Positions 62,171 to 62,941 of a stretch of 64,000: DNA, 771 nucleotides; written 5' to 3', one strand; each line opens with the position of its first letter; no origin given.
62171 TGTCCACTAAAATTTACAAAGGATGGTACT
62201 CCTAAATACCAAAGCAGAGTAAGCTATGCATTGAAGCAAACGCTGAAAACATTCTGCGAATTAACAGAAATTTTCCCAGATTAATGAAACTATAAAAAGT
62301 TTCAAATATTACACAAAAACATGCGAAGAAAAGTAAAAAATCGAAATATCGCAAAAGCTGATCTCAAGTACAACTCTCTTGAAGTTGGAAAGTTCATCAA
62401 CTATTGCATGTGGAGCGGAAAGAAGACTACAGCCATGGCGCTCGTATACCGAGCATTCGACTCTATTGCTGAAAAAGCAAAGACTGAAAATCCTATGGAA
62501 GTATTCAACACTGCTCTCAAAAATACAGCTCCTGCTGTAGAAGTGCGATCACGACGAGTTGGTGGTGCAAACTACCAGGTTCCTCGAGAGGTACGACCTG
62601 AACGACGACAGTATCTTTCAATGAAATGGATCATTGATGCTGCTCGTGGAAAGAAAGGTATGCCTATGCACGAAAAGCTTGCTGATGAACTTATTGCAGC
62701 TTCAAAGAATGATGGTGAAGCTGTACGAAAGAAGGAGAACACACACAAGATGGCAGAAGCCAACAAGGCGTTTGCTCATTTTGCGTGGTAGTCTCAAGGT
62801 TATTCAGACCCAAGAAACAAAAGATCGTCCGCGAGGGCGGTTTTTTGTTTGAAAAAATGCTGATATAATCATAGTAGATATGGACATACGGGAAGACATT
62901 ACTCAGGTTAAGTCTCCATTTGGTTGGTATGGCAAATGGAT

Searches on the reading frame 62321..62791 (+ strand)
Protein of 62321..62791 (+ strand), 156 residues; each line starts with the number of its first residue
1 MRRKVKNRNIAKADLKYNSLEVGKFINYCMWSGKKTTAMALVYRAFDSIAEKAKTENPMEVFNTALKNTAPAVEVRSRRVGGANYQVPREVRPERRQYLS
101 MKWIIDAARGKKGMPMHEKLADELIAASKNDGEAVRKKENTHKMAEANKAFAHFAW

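Call 10: search_protein_families(library=pfam, proteins=[window:62321-62791:+], max_evalue=0.001)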
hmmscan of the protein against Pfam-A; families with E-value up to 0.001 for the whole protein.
window:62321-62791:+ (156 aa): 1 family
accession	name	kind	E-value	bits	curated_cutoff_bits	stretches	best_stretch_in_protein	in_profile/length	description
PF00177.27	Ribosomal_S7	-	2.6e-55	186.5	24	1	2-149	3-148/148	Ribosomal protein S7p/S5e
